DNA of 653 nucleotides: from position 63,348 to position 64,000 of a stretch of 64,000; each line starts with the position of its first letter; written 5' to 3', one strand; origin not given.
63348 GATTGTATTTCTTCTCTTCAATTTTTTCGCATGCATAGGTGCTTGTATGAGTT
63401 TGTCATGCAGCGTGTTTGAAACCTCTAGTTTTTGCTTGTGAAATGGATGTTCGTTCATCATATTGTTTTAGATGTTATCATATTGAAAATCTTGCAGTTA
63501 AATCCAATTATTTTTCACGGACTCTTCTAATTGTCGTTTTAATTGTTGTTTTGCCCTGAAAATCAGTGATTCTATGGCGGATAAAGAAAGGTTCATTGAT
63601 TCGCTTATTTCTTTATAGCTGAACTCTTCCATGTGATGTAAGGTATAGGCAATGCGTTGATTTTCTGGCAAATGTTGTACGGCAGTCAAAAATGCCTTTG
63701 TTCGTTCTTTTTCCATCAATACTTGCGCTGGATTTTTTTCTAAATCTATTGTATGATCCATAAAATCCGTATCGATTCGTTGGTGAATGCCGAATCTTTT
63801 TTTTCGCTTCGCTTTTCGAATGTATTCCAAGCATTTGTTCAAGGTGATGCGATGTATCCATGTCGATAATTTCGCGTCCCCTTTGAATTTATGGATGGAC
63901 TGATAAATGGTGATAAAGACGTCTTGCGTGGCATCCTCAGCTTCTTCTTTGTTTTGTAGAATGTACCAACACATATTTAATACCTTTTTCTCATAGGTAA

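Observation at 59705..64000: Six-gene ECF-sigma operon joining an MbnP/MbnH-like pair to a Spy-like protein and a T9SS-exported YHYH protein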

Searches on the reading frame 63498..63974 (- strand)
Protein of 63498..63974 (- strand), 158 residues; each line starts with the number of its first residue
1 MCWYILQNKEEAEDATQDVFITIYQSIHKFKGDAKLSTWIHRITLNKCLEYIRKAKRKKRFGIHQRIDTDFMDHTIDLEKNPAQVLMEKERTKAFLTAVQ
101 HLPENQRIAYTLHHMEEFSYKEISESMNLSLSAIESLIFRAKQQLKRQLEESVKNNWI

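Call 3: search_protein_families(library=pfam, proteins=[window:63498-63974:-], max_evalue=0.1)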
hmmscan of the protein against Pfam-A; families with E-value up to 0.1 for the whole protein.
window:63498-63974:- (158 aa): 7 families
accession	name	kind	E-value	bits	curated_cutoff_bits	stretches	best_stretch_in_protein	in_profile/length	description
PF08281.18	Sigma70_r4_2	-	3.3e-17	62.3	25.7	1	94-145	3-54/54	Sigma-70, region 4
PF04542.20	Sigma70_r2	-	8.7e-15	54.7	24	1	3-57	14-70/71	Sigma-70 region 2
PF04545.22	Sigma70_r4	-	2.6e-07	30.5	24.1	1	99-146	2-49/50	Sigma-70, region 4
PF07638.17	Sigma70_ECF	-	1.1e-05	25.9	21.1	1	26-149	65-183/185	ECF sigma factor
PF22233.2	PhyR_sigma-like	-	0.00018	21.7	27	1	103-148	5-50/50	Response regulator PhyR, sigma-like domain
PF04297.20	UPF0122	-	0.0016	19.1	22.7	1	102-147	18-63/101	Putative helix-turn-helix protein, YlxM / p13 like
PF14493.12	HTH_40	-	0.059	14.1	27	0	106-146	2-41/89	Helix-turn-helix domain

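Call 4: search_protein_families(library=ncbifam, proteins=[window:63498-63974:-], max_evalue=0.1)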
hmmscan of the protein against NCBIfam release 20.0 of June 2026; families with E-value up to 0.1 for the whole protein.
window:63498-63974:- (158 aa): 107 families (the best 25 are shown)
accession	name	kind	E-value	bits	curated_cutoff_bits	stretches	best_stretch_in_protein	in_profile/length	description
NF004113.0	PRK05602.1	equivalog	1.5e-33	116.2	208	1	5-153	65-205/211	RNA polymerase sigma factor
NF008888.0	PRK11922.1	equivalog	7.3e-32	110.8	204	1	5-154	50-201/231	RNA polymerase sigma factor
NF007223.0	PRK09641.1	equivalog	2.6e-28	99.1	209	1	1-151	34-186/187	RNA polymerase sigma factor SigW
TIGR02985.1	Sig70_bacteroi1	subfamily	6.3e-28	98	126.4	1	2-149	18-162/162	RNA polymerase sigma-70 factor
TIGR02950.1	SigM_subfam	subfamily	2.7e-27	95.6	147.95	1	7-149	22-158/159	RNA polymerase sigma factor, SigM family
NF009176.0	PRK12524.1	equivalog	4.1e-27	95.3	264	1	5-151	46-186/196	RNA polymerase sigma factor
NF006930.0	PRK09415.1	subfamily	2e-26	92.9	198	1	5-152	36-178/179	RNA polymerase factor sigma C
TIGR02939.1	RpoE_Sigma70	equivalog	6.7e-26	91.5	236.15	1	6-149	41-186/190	RNA polymerase sigma factor RpoE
NF006089.0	PRK08241.1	subfamily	1.4e-25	90.2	240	1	2-150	39-205/343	RNA polymerase subunit sigma-70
NF007225.0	PRK09643.1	equivalog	1.7e-25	89.9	190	1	5-152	47-185/204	RNA polymerase sigma factor SigM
NF058625.1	sigma_PG0214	equivalog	3.1e-25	88.8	130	1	3-152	22-164/170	GFO_1088 family ECF-type sigma factor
TIGR02937.1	sigma70-ECF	superfamily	3.4e-25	88.6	42.9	1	4-149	20-165/165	sigma-70 family RNA polymerase sigma factor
NF009190.0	PRK12538.1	equivalog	8e-23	81.3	303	1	5-151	83-221/233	RNA polymerase sigma factor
NF007229.0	PRK09647.1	equivalog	1.3e-22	80.2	265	1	7-154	66-207/220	RNA polymerase sigma factor SigE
TIGR02948.1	SigW_bacill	equivalog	4.3e-22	79.1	243.1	1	1-150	34-185/187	RNA polymerase sigma factor SigW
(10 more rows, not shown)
